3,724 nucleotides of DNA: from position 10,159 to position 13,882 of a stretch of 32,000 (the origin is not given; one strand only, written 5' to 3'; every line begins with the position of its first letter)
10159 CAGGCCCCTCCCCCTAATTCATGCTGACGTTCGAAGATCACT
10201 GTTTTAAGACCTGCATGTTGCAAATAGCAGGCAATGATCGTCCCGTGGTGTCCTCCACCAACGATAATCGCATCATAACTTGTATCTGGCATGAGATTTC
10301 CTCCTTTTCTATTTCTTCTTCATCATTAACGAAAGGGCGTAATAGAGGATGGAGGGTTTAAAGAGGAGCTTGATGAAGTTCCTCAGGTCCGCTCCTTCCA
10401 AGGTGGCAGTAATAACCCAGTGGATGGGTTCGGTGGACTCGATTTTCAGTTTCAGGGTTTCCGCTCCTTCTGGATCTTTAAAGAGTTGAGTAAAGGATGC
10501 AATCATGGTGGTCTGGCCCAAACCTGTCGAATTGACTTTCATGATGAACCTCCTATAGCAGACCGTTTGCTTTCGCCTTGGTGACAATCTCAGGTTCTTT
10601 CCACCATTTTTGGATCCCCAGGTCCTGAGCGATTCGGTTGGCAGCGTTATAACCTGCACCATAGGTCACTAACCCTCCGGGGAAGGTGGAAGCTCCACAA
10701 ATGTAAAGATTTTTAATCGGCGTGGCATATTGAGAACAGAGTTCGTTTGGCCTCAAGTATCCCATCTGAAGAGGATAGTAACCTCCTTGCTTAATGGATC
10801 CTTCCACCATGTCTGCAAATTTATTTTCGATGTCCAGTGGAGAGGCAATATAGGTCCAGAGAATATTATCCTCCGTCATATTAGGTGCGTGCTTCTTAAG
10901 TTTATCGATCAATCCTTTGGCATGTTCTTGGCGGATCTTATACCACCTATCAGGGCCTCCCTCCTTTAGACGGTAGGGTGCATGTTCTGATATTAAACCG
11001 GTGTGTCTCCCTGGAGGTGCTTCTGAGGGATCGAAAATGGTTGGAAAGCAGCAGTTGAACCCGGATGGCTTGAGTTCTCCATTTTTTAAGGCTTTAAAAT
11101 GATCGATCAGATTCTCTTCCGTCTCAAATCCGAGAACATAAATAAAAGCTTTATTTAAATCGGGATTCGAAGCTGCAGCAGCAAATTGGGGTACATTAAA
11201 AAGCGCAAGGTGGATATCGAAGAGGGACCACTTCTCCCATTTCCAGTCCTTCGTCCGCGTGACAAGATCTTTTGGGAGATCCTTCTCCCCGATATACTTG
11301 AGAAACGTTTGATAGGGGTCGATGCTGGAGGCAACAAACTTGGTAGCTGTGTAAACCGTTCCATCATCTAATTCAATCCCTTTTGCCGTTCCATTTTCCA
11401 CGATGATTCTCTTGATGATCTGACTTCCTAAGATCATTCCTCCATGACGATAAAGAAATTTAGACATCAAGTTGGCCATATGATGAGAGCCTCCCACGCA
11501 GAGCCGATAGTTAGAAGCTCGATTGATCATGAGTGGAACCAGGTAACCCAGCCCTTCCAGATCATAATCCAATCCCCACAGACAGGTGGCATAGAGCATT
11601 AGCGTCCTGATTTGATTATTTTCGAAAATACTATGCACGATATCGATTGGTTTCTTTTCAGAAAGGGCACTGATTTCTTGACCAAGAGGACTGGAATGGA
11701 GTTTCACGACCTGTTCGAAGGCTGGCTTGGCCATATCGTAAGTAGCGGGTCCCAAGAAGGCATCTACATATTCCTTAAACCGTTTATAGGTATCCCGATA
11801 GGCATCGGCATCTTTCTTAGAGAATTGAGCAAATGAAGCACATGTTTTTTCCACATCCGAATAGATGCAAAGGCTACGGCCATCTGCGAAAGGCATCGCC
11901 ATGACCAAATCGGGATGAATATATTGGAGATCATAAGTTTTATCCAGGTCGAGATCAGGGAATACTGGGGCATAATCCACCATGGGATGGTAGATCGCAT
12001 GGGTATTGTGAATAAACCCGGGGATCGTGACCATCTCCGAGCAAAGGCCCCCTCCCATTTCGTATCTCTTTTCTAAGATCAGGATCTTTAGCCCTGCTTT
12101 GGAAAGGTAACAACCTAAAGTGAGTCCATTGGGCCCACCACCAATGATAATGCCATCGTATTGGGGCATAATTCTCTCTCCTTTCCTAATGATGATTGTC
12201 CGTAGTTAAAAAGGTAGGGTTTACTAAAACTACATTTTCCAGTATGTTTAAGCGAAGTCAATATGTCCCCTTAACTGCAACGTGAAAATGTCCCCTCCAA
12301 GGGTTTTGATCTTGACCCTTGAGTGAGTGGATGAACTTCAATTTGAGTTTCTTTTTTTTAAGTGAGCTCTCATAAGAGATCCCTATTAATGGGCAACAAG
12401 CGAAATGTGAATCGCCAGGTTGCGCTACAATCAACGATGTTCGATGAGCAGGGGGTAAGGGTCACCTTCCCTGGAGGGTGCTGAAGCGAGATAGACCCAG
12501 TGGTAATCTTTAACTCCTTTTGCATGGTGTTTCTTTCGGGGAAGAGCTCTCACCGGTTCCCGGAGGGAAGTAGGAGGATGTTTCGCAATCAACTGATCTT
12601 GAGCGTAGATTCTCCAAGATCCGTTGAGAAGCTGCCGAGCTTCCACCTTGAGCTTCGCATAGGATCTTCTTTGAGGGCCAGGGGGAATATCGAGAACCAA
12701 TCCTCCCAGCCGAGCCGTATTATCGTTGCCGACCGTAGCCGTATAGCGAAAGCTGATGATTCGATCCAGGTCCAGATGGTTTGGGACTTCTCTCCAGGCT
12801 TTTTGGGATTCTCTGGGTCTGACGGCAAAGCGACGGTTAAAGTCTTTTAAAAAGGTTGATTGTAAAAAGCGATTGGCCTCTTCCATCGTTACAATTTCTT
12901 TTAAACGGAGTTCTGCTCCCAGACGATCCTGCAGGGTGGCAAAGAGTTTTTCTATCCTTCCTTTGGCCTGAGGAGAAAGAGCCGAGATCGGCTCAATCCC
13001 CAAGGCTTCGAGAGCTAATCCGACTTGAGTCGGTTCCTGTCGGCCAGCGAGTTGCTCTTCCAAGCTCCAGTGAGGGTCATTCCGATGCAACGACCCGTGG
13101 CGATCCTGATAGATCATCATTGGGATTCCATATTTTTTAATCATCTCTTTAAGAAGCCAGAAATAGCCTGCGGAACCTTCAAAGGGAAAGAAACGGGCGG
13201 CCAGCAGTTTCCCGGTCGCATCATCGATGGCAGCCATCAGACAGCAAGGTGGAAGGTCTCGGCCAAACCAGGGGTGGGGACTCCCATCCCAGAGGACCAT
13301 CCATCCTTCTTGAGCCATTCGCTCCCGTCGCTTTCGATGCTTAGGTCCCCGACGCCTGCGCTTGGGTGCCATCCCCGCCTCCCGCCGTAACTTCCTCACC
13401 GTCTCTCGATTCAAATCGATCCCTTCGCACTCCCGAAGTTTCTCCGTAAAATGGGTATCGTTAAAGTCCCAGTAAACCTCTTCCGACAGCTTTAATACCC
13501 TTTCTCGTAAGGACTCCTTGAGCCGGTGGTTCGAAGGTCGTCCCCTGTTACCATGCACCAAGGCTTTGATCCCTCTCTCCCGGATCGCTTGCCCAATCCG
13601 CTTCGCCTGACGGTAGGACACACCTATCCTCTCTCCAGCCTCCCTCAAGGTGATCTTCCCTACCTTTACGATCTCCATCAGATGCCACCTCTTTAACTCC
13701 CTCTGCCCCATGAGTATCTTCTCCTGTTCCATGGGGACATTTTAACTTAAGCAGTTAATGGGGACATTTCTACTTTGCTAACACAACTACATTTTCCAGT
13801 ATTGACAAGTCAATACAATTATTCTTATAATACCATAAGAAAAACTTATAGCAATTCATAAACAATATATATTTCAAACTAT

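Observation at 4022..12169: CtmAB-like flavoprotein pair + SDR + Mop-type aldehyde oxidoreductase: a candidate O2-independent methyl-to-carboxyl oxidation module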

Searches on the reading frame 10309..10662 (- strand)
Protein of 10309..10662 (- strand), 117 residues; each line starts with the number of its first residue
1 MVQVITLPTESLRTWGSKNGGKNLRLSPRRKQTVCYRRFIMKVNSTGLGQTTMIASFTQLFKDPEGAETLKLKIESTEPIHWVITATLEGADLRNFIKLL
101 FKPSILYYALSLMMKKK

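Call 3: search_protein_families(library=pfam, proteins=[window:10309-10662:-])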
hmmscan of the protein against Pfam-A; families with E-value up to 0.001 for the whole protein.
window:10309-10662:- (117 aa): 0 families

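Call 6: search_protein_families(library=ncbifam, proteins=[window:10309-10662:-], max_evalue=0.001)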
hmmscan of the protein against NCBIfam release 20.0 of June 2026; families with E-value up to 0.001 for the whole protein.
window:10309-10662:- (117 aa): 0 families
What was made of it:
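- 10309..10542 (-): Small conserved protein (77 aa), probably a third subunit or assembly factor of the flavoenzyme. It has no cysteine and no Pfam family. No Pfam or NCBIfam hit (calls 3, 6).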

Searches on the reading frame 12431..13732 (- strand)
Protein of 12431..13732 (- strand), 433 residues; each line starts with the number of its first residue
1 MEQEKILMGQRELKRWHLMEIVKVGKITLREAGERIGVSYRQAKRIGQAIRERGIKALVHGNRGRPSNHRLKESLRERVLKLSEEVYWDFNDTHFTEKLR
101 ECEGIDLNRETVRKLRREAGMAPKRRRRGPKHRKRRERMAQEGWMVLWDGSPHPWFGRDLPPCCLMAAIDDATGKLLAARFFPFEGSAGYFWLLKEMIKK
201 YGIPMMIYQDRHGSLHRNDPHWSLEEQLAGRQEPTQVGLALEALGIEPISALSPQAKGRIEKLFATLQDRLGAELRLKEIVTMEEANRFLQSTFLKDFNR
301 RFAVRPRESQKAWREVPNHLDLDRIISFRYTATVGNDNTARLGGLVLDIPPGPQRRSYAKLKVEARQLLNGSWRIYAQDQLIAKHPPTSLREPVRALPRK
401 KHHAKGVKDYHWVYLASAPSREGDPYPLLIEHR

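Call 3: search_protein_families(library=pfam, proteins=[window:12431-13732:-])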
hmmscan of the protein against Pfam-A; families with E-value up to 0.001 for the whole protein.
window:12431-13732:- (433 aa): 1 family
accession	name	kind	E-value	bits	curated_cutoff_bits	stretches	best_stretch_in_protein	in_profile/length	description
PF13551.12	HTH_29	-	0.00065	20.2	28.1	1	28-75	14-62/64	Winged helix-turn helix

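Call 6: search_protein_families(library=ncbifam, proteins=[window:12431-13732:-], max_evalue=0.001)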
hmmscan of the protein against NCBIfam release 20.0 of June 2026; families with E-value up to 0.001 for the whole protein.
window:12431-13732:- (433 aa): 3 families
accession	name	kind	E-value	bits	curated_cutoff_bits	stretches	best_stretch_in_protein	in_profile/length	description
NF033594.2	transpos_ISNCY_2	equivalog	1.1e-110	370.3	250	1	21-380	5-360/368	ISNCY family transposase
NF033577.2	transpos_IS481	equivalog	2.6e-19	69.8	224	1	15-299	2-267/284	IS481 family transposase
NF033545.0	transpos_IS630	equivalog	1e-06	28.5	100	1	27-141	13-127/299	IS630 family transposase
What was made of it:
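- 12239..13799 (-): Inserted ISNCY-family element (transposase ORF 12431-13732), lying between the operon and its divergent LysR gene. NF033594, 370 bits (call 6).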
